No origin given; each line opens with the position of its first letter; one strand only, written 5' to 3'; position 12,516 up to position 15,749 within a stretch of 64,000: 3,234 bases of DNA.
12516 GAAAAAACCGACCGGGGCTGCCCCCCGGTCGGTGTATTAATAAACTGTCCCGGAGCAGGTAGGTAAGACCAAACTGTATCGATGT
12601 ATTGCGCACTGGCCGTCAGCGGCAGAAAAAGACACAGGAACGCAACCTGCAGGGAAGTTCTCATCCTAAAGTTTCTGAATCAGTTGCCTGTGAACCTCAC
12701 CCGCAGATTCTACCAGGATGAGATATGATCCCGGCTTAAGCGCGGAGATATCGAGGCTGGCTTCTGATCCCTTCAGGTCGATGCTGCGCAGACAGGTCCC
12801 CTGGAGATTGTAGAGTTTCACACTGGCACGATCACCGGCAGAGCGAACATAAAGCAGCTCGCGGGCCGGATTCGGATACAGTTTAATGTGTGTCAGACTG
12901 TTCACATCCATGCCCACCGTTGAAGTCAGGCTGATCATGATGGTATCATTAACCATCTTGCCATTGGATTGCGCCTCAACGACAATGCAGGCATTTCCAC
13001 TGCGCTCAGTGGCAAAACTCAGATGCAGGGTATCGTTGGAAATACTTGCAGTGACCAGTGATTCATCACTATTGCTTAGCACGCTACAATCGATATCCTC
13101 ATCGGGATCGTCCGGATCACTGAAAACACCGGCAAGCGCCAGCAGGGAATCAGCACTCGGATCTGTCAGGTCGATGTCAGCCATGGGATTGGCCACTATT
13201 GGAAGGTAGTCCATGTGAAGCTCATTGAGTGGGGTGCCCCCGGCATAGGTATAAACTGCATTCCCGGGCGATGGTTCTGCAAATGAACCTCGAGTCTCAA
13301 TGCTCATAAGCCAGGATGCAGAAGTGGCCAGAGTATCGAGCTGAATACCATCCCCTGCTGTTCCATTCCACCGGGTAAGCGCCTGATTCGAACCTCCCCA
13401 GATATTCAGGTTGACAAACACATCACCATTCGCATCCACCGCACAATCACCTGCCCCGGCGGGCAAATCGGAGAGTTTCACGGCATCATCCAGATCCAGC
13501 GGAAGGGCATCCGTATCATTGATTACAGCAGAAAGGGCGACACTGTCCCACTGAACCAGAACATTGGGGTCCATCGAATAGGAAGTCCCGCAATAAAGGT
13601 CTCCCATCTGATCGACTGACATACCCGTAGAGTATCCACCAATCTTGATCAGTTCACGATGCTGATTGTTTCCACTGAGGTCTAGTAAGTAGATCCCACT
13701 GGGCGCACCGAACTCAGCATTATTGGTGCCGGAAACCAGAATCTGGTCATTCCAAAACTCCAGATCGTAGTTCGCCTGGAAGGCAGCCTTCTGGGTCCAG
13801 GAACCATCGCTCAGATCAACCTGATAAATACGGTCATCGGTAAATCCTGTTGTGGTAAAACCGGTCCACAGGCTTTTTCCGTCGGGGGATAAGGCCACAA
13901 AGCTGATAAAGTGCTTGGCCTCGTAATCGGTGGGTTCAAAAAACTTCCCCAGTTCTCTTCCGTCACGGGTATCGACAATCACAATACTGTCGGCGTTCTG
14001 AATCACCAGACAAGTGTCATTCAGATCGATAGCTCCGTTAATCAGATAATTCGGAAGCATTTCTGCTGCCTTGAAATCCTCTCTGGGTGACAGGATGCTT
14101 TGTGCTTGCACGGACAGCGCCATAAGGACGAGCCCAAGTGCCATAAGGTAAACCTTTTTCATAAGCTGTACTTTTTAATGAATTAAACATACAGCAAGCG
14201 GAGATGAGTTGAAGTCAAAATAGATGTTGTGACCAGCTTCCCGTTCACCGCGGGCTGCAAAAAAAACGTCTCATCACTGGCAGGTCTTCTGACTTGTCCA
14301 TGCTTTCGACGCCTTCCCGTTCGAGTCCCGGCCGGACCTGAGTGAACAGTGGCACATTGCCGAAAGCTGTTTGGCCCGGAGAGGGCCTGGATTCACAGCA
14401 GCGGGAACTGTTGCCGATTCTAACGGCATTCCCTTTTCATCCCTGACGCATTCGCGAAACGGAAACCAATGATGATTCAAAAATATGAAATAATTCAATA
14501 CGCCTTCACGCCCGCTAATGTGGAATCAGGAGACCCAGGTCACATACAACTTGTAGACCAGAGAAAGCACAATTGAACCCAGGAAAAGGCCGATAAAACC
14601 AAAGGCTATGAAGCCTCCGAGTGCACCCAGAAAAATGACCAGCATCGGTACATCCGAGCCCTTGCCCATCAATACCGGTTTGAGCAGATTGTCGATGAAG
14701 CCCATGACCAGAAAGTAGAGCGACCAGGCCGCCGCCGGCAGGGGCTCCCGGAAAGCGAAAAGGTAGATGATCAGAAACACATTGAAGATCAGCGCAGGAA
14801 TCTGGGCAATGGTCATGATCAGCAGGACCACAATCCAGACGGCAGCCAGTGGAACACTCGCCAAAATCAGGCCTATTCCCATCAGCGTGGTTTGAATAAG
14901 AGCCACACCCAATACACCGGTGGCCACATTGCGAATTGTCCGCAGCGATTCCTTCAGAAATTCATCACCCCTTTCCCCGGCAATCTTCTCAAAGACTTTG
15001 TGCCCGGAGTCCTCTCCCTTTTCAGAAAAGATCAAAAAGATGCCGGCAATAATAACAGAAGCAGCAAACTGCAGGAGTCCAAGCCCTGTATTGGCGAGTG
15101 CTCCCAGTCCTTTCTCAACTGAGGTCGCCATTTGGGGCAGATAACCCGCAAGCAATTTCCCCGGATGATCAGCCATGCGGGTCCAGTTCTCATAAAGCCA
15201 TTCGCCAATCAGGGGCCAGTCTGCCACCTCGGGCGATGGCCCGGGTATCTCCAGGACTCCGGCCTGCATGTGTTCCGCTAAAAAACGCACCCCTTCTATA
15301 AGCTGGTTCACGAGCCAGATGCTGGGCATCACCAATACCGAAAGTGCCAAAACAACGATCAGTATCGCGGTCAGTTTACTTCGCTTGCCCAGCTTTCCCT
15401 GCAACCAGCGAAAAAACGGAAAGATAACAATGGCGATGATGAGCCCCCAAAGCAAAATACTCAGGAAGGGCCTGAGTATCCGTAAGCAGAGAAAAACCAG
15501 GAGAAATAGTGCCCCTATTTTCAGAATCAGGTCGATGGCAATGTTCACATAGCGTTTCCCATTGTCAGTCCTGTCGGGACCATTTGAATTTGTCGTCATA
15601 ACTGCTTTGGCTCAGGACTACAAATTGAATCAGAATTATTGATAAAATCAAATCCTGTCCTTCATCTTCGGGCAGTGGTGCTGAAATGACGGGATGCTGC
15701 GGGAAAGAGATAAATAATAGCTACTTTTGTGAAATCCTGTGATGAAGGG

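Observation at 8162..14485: Cobalamin-riboswitch operon whose first two genes are T9SS-secreted proteins: candidate T9SS-dependent corrinoid-capture module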

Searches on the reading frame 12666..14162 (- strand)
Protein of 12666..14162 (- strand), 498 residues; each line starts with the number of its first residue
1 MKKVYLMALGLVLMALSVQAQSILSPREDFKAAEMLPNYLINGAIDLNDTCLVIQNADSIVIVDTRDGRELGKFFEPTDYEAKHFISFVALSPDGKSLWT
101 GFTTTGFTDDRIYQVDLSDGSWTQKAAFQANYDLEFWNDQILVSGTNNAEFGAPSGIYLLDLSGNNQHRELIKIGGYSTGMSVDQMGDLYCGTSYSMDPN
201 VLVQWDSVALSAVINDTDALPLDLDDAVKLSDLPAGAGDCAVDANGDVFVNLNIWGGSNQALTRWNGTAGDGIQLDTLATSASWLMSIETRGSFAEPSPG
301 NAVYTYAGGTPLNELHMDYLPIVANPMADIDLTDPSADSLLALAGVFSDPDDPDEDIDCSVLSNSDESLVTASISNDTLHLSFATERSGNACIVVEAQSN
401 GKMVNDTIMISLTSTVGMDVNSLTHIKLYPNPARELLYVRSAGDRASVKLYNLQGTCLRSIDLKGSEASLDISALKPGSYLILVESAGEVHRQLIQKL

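Call 3: search_protein_families(library=pfam, proteins=[window:12666-14162:-], max_evalue=0.1)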
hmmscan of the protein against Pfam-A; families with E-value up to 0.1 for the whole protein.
window:12666-14162:- (498 aa): 2 families
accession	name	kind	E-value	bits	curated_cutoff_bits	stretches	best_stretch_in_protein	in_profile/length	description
PF18962.6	Por_Secre_tail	-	9.6e-11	42.3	27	1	428-490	1-69/75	Secretion system C-terminal sorting domain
PF11589.14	DUF3244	-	0.0062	16.9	25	0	370-424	22-75/96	Domain of unknown function (DUF3244)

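Call 4: search_protein_families(library=ncbifam, proteins=[window:12666-14162:-], max_evalue=0.1)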
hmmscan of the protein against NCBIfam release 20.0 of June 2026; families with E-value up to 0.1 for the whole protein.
window:12666-14162:- (498 aa): 4 families
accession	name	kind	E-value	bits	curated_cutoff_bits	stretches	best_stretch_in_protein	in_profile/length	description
TIGR04183.1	Por_Secre_tail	domain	1.4e-10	41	23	1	428-492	1-66/72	T9SS type A sorting domain-containing protein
NF050177.1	TapA_OM_Porphy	equivalog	1.8e-06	27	500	1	397-490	443-536/544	TapA/TapC family T9SS-dependent outer membrane protein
NF052644.1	T9SS_DNase_Rie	equivalog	0.00019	20.9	260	1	360-497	118-250/251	T9SS-dependent surface endonuclease, AS87_RS02955 family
NF038113.1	T9SSA_dep_M36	equivalog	0.00048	18.4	885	1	419-493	787-864/869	T9SS-dependent M36 family metallopeptidase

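Call 5: search_solved_structures(query=window:12666-14162:-, max_evalue=1, show_alignments=1)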
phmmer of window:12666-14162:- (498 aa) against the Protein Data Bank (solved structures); distinct sequences matched with E-value up to 1: 3.
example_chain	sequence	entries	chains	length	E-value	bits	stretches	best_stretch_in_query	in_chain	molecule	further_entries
5jvk_A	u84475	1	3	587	0.027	16.5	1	412-488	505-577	Uncharacterized protein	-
7pzj_A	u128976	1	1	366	0.13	14.3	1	397-485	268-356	Lipase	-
8glj_D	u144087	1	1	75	0.27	13.2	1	427-492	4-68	Por secretion system C-terminal sorting domain-containing protein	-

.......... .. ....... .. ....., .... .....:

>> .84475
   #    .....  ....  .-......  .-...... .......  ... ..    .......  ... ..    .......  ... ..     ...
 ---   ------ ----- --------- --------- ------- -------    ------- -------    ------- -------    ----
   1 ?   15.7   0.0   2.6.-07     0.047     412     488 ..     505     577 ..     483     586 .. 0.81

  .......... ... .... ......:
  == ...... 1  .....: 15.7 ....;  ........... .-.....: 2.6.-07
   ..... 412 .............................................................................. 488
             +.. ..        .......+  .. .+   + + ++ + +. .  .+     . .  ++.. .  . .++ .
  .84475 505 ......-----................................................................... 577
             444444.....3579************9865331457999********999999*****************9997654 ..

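Call 15: find_homologous_proteins(query=window:12666-14162:-, max_evalue=0.001)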
Query window:12666-14162:- (498 aa): 48 proteins with E <= 0.001 among 8000 candidates.
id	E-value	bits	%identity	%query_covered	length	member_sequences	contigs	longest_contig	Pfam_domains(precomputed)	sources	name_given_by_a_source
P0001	0.0e+0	1111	100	100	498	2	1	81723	PF18962.8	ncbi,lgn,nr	ncbi:MAG: hypothetical protein CSA96_07005 [Bacteroidetes bacterium]|nr:MAG: hypothetical protein CS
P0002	6.6e-150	518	47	100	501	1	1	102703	PF18962.8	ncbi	ncbi:MAG: T9SS type A sorting domain-containing protein [Bacteroidales bacterium]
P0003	2.0e-117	411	40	88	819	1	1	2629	PF18962.8,PF14717.13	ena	-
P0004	3.1e-109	384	39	100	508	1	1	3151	PF18962.8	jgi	-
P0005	9.2e-108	379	42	73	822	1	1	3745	PF18962.8,PF14717.13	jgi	jgi:hypothetical protein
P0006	3.6e-107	377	40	81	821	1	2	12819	PF18962.8,PF14717.13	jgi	-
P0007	3.8e-107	377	40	82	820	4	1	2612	PF18962.8,PF14717.13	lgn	-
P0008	3.9e-107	377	41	82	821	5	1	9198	PF18962.8,PF14717.13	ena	-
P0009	1.2e-105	372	39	82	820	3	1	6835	PF18962.8,PF14717.13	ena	-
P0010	4.3e-105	370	41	82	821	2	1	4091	PF18962.8,PF14717.13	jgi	-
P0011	5.8e-104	367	40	86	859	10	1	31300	PF18962.8,PF14717.13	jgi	-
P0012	1.3e-103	365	38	100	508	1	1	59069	PF18962.8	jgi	-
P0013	1.4e-103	365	40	81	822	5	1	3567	PF18962.8,PF14717.13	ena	-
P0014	9.7e-103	363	39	79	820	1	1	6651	PF18962.8,PF14717.13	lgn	-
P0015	4.9e-102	360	40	82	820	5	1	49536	PF18962.8,PF14717.13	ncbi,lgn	-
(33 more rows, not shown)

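Call 21: search_solved_structures(query=A1, max_evalue=1, show_alignments=2)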
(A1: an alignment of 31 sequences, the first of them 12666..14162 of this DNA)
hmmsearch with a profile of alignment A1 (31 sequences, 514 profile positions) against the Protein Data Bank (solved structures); distinct sequences matched with E-value up to 1: 10.
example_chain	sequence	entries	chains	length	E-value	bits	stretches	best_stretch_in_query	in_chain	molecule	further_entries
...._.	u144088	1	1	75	3.1e-11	45.7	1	440-512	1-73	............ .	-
5jvk_A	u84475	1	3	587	6e-11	44.8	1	422-514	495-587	Uncharacterized protein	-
7pzj_A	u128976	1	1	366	1.7e-09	39.9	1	399-505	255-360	Lipase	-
8glj_D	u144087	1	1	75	5.8e-07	31.6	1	441-514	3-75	Por secretion system C-terminal sorting domain-containing protein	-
9whd_A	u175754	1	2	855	2.2e-05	26.4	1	434-507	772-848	GH167 glycoside hydrolase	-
8h97_A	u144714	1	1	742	0.00039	22.3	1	429-506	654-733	Beta-agarase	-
8ip8_ha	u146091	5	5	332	0.0036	19.1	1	51-116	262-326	RACK1 | Ribosomal protein RACK1 subfamily. WD repeat G protein beta family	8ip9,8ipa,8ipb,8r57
8qb1_A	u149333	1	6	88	0.0067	18.2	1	441-513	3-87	Mirolase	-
6w1k_A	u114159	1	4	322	0.09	14.5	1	257-319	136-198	Hydroxyglutarate synthase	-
9axv_Am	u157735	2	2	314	0.18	13.5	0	36-105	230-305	Small ribosomal subunit protein RACK1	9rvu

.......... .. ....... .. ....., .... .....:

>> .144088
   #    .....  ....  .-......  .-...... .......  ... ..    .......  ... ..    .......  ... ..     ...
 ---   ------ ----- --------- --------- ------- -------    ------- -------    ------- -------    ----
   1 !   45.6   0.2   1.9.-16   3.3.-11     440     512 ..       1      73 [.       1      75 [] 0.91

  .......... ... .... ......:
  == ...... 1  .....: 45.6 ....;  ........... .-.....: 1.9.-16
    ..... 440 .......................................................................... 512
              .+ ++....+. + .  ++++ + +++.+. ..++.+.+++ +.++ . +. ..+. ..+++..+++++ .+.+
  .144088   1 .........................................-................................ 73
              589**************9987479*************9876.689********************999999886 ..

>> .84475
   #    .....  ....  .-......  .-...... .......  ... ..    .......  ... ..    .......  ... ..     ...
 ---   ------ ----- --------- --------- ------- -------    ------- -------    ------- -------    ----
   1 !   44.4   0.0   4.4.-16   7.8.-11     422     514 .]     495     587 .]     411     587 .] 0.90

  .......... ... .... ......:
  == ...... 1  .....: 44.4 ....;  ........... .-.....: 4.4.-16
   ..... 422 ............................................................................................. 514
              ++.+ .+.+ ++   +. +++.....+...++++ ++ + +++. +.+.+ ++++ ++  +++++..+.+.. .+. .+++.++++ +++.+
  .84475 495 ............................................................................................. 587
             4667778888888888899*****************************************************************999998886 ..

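Call 22: find_related_loci(query=A1, collection=genome_contigs, flank=8000)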
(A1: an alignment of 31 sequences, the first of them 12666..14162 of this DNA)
Query A1 (498 aa) in genome_contigs; peptide patterns used: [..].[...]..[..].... (x = any residue, [..] = any of these).
34 stretches matched a pattern; 25 encode a relative of the query (tblastn E <= 1e-3); 25 distinct loci.
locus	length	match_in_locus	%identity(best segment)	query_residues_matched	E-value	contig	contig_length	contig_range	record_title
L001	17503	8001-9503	47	1-498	1e-149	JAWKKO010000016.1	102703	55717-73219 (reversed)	MAG: Bacteroidales bacterium isolate ABC2.51 ABC2.51.fa-16, whole genome shotgun sequence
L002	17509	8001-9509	38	1-497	2e-104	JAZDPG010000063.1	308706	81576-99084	MAG: Bacteroidota bacterium isolate MEGAHIT-group-0.823 k141_16468180, whole genome shotgun sequence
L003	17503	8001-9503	39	1-497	1e-100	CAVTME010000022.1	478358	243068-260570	MAG: uncultured Bacteroidetes bacterium isolate MFD03804.bin.2.22 genome assembly, contig: contig_9330, whole genome sho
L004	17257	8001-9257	39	1-419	8e-95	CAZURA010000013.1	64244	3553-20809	MAG TPA_asm: uncultured Bacteroides sp. isolate SRP077602_co5_373 genome assembly, contig: NODE_1994_length_64244_cov_6.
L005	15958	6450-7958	35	1-497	3e-94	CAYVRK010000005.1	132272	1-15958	MAG TPA_asm: uncultured Bacteroides sp. isolate binchicken_co151_283 genome assembly, contig: NODE_102_length_132272_cov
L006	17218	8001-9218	46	1-498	4e-90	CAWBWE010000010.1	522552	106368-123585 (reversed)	MAG: uncultured Bacteroidales bacterium isolate MFD03551.bin.2.12 genome assembly, contig: contig_47704, whole genome sh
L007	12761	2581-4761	37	1-498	2e-89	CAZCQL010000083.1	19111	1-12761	MAG TPA_asm: uncultured Bacteroides sp. isolate binchicken_co275_179 genome assembly, contig: NODE_3806_length_19111_cov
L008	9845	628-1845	46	1-498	2e-88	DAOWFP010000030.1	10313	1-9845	MAG TPA_asm: Bacteroidota bacterium isolate CSMAG_1968 CSMAG_1968_k141_904541_length_10313_cov_17.7089, whole genome sho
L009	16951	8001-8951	45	1-315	5e-88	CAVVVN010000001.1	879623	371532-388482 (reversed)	MAG: uncultured Bacteroidales bacterium isolate MFD03804.bin.1.21 genome assembly, contig: contig_16826, whole genome sh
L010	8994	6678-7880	40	1-404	2e-87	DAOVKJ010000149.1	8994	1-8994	MAG TPA_asm: Bacteroidota bacterium isolate CSMAG_1416 CSMAG_1416_k141_694523_length_8994_cov_16.0000, whole genome shot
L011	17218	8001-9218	45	1-498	8e-87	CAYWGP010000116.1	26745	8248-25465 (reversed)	MAG TPA_asm: uncultured Bacteroides sp. isolate binchicken_co231_94 genome assembly, contig: k141_39632, whole genome sh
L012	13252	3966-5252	40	1-430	7e-86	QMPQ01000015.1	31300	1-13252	MAG: Bacteroidetes bacterium isolate B13_G6 B13_Guay6_scaffold_00346, whole genome shotgun sequence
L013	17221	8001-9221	40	1-410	3e-85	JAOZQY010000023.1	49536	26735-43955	MAG: Bacteroidales bacterium isolate GMC6.concoct.134_sub GMC6_237_length_49536_cov_12.128837, whole genome shotgun sequ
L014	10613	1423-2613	40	11-410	3e-85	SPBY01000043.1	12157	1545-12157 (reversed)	MAG: Bacteroidia bacterium isolate das_tool.concoct.150 k141_1040354, whole genome shotgun sequence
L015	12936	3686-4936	36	1-419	7e-85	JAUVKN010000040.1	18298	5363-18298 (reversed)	MAG: Bacteroidia bacterium isolate CSMAG_481 CSMAG_481_k141_2351345_length_18298_cov_9.9713, whole genome shotgun sequen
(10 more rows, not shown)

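Call 30: predict_structure(alignment_id=A1)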
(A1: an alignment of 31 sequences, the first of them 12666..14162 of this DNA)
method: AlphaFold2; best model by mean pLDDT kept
length: 498 residues; sequences in the alignment: 31
mean_pLDDT: 89.1   pTM: 0.73
mean pLDDT of the five models: 89.1, 89.1, 88.1, 87.6, 86.9
residues with pLDDT >= 90: 309; 70-90: 162; 50-70: 21; < 50: 6
segments of 3 or more residues with pLDDT < 50: 418-423
pLDDT, mean of each block of 10 residues (from residue 1): 81 66 68 88 91 92 93 92 90 96 91 96 95 95 92 90 94 84 97 84 97 96 97 90 96 83 95 92 92 91 93 92 93 83 93 93 95 95 87 95 94 67 66 86 82 91 84 92 83 86
secondary structure, 60 per line:
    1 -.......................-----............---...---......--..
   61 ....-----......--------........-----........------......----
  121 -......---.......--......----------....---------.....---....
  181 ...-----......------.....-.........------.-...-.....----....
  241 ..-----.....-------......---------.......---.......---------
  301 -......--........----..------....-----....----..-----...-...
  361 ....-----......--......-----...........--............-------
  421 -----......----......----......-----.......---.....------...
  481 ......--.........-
elements in order: H2-24 E30-41 E45-47 E51-56 E59-64 E70-75 E84-91 E97-104 E111-116 E122-127 E131-137 E140-145 E156-159 E169-173 E177-183 E189-194 E201-205 H207-215 E228-232 E237-242 E248-252 E260-265 E275-281 E285-291 E302-307 E310-317 E330-333 E339-342 E358-364 E370-375 E378-383 E389-399 E402-413 E426-431 E436-441 E446-451 E457-463 E467-471 E478-486 E489-497

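Call 35: fold_search(model_id=the predicted structure, library=pdb)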
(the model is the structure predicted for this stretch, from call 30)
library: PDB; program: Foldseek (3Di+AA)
matches with E <= 10: 1801; with E <= 0.001: 541
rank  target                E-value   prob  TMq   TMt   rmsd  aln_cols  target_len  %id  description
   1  9oz1_A                3.1e-09  1.00  0.27  0.18  20.0       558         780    9  Cryo-EM structure of chicken ROS1 in apo-state. Cryo-EM refinement is focused on the "leg" region of chicken ROS1. (released 2026-02-25)
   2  1l0q_A                4.7e-09  1.00  0.36  0.45  12.7       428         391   12  Tandem YVTN beta-propeller and PKD domains from an archaeal surface layer protein (released 2002-11-06)
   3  5m11                  6.0e-09  1.00  0.30  0.21  22.2       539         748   12  Structural and functional probing of PorZ, an essential bacterial surface component of the type-IX secretion system of h (released 2016-11-09)
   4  1wcq_A                7.3e-09  1.00  0.36  0.31  24.5       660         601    9  Mutagenesis of the Nucleophilic Tyrosine in a Bacterial Sialidase to Phenylalanine. (released 2005-10-12)
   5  9ozi_A                7.6e-09  1.00  0.27  0.09  39.9       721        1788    8  Cryo-EM structure of chicken ROS1 in apo-state. This is the complete map and model. (released 2026-02-25)
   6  2ber                  8.8e-09  1.00  0.34  0.29  24.5       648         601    9  Y370G Active Site Mutant of the Sialidase from Micromonospora viridifaciens in complex with beta-Neu5Ac (sialic acid). (released 2005-04-04)
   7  9e2g_2B               9.2e-09  1.00  0.32  0.27  23.0       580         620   13  Cryo-EM structure of 48 nm repeat of microtubule doublet from T. brucei flagellum (released 2025-03-12)
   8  2bzd_C                1.0e-08  1.00  0.36  0.31  24.7       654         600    8  Galactose recognition by the carbohydrate-binding module of a bacterial sialidase. (released 2005-08-19)
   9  7mo7_B                1.2e-08  1.00  0.32  0.25  26.4       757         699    6  Cryo-EM structure of 2:2 c-MET/HGF holo-complex (released 2021-06-09)
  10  6gcu_A                1.4e-08  1.00  0.36  0.28  24.8       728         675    6  MET receptor in complex with InlB internalin domain and DARPin A3A (released 2019-05-15)
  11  3ott_A                1.6e-08  1.00  0.33  0.24  16.0       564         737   11  Crystal Structure of the extracellular domain of the putative one component system BT4673 from B. thetaiotaomicron (released 2011-08-10)
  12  9ozc_A                2.1e-08  1.00  0.26  0.10  19.8       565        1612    8  Cryo-EM structure of 1:2:1 ROS1/NEL/NICOL holo-complex, conformation 1. (released 2026-02-25)
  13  1w8o_A                2.5e-08  1.00  0.34  0.29  24.5       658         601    8  Contribution of the Active Site Aspartic Acid to Catalysis in the Bacterial Neuraminidase from Micromonospora viridifa (released 2004-09-29)
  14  2uzy_D                2.5e-08  1.00  0.33  0.28  24.8       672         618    7  Structure of the human receptor tyrosine kinase Met in complex with the Listeria monocytogenes invasion protein inlb:  (released 2007-08-07)
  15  2ce8_A                4.1e-08  1.00  0.35  0.49   7.3       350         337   14  An EH1 peptide bound to the Groucho-TLE WD40 domain. (released 2006-06-14)
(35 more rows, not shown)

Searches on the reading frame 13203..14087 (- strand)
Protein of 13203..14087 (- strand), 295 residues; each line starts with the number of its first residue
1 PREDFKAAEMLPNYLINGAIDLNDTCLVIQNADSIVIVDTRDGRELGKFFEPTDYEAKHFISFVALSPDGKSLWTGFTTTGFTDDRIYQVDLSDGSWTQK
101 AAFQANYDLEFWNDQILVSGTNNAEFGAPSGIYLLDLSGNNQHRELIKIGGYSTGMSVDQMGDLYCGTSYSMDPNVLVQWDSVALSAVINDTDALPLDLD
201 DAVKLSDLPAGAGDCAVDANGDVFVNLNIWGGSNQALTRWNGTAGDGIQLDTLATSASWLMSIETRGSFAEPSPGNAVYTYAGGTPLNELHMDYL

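Call 59: search_protein_representatives(protein=window:13203-14087:-)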
Query: 295 residues. Proteins with E-value up to 0.001 (for the whole library): 174; up to 1e-10: 121; up to 1e-30: 43. The best 150 are listed.
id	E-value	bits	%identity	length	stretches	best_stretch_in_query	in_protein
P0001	3.7e-197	670.0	100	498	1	1-295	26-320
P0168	3.5e-77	276.0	44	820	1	1-292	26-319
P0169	1.5e-73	264.1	47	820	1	19-292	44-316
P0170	1.2e-68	248.1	44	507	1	3-294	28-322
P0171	1.5e-67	244.4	40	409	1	9-294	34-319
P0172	2.7e-67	243.6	42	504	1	5-292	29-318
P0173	7.0e-67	242.2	47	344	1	31-292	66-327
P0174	3.2e-64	233.5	45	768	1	4-294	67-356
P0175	3.7e-61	223.5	40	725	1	25-292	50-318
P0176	6.9e-60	219.3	44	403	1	32-293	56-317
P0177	8.2e-60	219.0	37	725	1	3-294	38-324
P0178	6.8e-59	216.0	37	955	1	1-290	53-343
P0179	2.6e-58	214.1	41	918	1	1-290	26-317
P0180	1.3e-57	211.8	42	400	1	1-293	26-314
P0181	8.3e-56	205.9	39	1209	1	4-293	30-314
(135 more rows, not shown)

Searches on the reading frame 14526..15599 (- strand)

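Call 3: search_protein_families(library=pfam, proteins=[window:14526-15599:-], max_evalue=0.1)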
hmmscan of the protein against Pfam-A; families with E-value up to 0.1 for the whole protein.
window:14526-15599:- (357 aa): 1 family
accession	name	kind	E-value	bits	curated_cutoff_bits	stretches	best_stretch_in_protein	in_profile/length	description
PF01594.21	AI-2E_transport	-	7.3e-33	114.6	34.3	1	27-354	3-325/327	AI-2E family transporter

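Call 4: search_protein_families(library=ncbifam, proteins=[window:14526-15599:-], max_evalue=0.1)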
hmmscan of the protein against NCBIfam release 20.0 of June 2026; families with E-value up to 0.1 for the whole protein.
window:14526-15599:- (357 aa): 2 families
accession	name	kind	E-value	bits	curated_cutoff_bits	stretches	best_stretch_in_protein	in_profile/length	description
NF008216.0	PRK10983.1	equivalog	2.9e-46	158.4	305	1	24-356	13-345/370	AI-2E family transporter YdiK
TIGR02872.1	spore_ytvI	equivalog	6.6e-06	25.8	198.15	1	25-348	6-332/341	sporulation integral membrane protein YtvI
